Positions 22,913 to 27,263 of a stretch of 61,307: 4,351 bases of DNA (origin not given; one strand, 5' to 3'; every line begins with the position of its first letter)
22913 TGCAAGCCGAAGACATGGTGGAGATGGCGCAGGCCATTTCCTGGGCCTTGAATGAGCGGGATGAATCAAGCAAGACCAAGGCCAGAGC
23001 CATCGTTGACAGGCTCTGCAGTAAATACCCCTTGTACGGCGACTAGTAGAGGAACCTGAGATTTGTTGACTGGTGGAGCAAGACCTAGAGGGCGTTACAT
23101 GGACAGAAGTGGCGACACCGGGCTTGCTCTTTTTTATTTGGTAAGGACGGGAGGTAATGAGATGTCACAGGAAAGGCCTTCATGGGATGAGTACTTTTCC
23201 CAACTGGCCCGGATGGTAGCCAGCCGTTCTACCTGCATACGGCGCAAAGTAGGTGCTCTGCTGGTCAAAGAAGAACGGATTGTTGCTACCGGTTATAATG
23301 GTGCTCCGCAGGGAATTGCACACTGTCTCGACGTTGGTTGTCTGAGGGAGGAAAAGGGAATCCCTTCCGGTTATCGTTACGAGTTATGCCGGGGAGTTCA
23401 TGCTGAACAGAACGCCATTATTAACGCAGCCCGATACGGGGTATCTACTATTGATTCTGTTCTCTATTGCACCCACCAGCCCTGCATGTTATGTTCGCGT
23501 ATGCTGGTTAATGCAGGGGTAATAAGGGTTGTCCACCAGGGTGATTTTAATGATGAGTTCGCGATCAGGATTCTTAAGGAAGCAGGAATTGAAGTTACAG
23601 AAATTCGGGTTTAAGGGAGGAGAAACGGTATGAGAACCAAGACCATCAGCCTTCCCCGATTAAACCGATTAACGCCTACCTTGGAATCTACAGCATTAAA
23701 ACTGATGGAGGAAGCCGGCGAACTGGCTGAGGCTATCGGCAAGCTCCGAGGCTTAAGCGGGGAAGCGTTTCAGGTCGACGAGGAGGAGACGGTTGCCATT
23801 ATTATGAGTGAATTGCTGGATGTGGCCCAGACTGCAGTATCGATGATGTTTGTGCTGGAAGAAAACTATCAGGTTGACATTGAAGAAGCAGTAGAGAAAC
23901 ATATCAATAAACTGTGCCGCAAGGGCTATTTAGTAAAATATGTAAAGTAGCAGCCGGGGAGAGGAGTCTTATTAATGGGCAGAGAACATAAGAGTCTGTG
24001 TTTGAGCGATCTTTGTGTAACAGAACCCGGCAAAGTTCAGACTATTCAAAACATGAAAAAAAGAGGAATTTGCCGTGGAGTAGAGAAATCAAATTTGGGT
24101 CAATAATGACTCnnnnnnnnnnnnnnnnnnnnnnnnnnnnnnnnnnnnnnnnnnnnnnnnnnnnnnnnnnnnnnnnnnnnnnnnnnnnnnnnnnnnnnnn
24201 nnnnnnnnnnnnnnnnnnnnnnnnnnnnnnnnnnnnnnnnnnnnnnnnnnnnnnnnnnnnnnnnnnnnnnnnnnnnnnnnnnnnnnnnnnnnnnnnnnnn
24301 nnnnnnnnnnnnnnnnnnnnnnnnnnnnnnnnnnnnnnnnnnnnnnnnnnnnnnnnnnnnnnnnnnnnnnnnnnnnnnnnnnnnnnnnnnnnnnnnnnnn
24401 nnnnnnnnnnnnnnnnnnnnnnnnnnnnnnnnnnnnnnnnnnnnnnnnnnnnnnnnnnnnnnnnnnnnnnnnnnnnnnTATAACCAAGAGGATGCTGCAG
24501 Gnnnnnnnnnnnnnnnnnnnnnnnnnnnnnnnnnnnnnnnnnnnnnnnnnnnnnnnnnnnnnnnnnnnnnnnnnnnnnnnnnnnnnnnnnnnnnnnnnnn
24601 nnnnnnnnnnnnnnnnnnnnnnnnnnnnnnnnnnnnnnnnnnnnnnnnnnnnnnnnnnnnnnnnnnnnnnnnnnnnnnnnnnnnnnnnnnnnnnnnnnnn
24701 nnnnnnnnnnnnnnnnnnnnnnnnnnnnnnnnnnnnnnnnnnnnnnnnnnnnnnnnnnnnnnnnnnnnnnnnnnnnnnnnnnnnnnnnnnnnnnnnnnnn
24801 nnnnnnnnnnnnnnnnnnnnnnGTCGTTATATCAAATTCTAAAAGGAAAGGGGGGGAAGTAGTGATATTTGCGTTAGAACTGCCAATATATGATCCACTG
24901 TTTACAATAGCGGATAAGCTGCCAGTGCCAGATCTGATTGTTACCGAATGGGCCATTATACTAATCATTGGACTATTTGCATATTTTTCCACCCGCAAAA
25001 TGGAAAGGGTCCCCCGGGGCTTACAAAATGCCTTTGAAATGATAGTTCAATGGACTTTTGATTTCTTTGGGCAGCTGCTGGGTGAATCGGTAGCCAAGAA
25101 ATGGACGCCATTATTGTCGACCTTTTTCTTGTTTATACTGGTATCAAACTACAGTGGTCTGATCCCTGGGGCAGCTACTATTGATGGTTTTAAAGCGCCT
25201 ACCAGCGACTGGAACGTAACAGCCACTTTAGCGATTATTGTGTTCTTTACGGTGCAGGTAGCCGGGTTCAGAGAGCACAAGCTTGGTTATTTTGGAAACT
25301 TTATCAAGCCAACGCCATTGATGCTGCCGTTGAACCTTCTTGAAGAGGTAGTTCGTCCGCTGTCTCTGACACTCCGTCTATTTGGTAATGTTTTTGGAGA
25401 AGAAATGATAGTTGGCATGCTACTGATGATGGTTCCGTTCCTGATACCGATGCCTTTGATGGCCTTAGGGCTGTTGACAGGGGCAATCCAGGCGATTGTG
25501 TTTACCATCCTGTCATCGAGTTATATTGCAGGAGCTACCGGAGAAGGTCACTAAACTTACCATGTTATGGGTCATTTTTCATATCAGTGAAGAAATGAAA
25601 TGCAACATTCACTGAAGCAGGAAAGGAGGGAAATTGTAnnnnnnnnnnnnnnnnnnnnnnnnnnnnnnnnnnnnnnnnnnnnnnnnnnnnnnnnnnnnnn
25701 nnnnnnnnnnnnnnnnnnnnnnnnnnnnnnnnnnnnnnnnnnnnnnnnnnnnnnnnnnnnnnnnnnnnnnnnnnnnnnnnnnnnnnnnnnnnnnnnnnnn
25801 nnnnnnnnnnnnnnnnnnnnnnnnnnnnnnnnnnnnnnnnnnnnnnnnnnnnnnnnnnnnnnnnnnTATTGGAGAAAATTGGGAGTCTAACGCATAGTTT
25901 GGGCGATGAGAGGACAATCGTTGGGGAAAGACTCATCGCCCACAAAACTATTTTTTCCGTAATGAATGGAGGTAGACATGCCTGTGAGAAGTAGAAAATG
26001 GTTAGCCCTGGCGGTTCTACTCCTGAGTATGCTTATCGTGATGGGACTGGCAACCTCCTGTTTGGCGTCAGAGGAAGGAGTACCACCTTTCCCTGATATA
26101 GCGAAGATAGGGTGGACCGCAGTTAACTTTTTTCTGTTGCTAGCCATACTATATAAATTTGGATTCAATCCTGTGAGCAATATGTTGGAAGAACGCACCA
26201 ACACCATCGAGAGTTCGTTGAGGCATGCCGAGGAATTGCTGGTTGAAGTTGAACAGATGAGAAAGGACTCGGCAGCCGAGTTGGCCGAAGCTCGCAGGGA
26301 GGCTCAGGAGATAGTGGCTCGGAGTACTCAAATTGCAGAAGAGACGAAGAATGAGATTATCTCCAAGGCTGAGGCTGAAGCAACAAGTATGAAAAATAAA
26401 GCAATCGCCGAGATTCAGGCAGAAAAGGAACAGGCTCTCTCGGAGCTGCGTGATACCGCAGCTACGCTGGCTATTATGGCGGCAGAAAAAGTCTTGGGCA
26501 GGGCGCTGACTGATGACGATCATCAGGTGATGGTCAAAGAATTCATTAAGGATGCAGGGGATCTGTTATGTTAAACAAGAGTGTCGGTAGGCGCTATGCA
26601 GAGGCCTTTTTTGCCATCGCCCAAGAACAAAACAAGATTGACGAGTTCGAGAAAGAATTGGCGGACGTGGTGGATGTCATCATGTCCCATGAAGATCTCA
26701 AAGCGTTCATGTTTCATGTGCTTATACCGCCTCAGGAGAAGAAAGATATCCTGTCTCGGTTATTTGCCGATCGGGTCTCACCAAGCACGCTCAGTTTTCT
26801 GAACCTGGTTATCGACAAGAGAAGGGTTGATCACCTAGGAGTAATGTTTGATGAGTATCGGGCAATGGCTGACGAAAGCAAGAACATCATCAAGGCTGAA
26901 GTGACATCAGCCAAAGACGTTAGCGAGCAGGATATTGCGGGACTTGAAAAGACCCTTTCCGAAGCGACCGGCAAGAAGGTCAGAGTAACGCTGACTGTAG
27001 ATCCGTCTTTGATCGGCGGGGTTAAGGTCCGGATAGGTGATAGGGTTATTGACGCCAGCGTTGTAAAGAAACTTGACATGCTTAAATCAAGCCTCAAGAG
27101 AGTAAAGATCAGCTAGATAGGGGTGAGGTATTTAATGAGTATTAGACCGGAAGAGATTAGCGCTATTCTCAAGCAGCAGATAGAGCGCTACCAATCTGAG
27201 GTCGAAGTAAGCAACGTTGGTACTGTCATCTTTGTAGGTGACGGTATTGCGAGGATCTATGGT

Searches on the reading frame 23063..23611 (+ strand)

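Call 66: search_protein_families(library=pfam, proteins=[window:23063-23611:+], max_evalue=0.01)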
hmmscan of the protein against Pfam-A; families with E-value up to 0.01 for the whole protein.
window:23063-23611:+ (183 aa): 3 families
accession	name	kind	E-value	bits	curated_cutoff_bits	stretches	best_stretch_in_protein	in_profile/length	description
PF00383.29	dCMP_cyt_deam_1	-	2.5e-23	82.3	25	1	40-157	2-99/102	Cytidine and deoxycytidylate deaminase zinc-binding region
PF14437.12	MafB19-deam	-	2.3e-16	60.4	27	1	40-164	2-105/142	MafB19-like deaminase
PF14439.12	Bd3614-deam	-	0.0015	19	38.5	1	112-154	35-80/113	Bd3614-like deaminase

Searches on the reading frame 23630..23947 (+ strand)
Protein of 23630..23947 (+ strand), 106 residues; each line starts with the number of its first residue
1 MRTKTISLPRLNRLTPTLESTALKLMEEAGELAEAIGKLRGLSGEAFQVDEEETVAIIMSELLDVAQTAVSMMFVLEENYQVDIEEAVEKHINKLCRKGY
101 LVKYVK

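Call 66: search_protein_families(library=pfam, proteins=[window:23630-23947:+], max_evalue=0.01)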
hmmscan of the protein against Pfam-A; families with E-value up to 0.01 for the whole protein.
window:23630-23947:+ (106 aa): 1 family
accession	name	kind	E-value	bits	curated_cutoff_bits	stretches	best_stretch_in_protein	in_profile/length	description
PF03819.22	MazG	-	1.4e-08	35.3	22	1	17-97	2-68/74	MazG nucleotide pyrophosphohydrolase domain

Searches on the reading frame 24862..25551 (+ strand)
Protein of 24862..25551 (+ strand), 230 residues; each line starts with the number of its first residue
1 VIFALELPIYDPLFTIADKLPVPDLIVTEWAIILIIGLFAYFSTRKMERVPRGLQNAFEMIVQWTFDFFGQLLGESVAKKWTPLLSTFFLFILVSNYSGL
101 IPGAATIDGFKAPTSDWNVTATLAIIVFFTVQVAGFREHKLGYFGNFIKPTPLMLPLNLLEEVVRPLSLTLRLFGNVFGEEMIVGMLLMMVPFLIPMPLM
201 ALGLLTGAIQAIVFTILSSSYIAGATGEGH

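Call 66: search_protein_families(library=pfam, proteins=[window:24862-25551:+], max_evalue=0.01)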
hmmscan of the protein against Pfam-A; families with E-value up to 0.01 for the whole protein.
window:24862-25551:+ (230 aa): 1 family
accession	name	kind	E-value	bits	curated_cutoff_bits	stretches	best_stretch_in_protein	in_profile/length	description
PF00119.25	ATP-synt_A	-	1.4e-48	166.1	33.9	1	27-222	2-216/217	ATP synthase A chain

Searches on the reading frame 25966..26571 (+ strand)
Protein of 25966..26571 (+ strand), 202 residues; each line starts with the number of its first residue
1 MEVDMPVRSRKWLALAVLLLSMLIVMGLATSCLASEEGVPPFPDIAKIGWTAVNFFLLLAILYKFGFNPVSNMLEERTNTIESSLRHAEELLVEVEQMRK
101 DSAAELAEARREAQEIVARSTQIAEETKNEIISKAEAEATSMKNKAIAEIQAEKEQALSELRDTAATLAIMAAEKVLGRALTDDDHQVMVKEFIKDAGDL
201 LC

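Call 66: search_protein_families(library=pfam, proteins=[window:25966-26571:+], max_evalue=0.01)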
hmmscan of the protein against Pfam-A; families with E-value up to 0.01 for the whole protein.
window:25966-26571:+ (202 aa): 1 family
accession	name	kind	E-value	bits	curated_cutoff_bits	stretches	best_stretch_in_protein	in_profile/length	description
PF00430.23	ATP-synt_B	-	2e-28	99.5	28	1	50-177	4-131/132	ATP synthase B/B' CF(0)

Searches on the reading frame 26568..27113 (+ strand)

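Call 66: search_protein_families(library=pfam, proteins=[window:26568-27113:+], max_evalue=0.01)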
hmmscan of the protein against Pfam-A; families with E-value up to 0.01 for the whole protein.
window:26568-27113:+ (182 aa): 1 family
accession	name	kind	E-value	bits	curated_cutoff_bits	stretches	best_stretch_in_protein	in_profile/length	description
PF00213.23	OSCP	-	6.1e-53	179.9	22.3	1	6-176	1-172/172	ATP synthase delta (OSCP) subunit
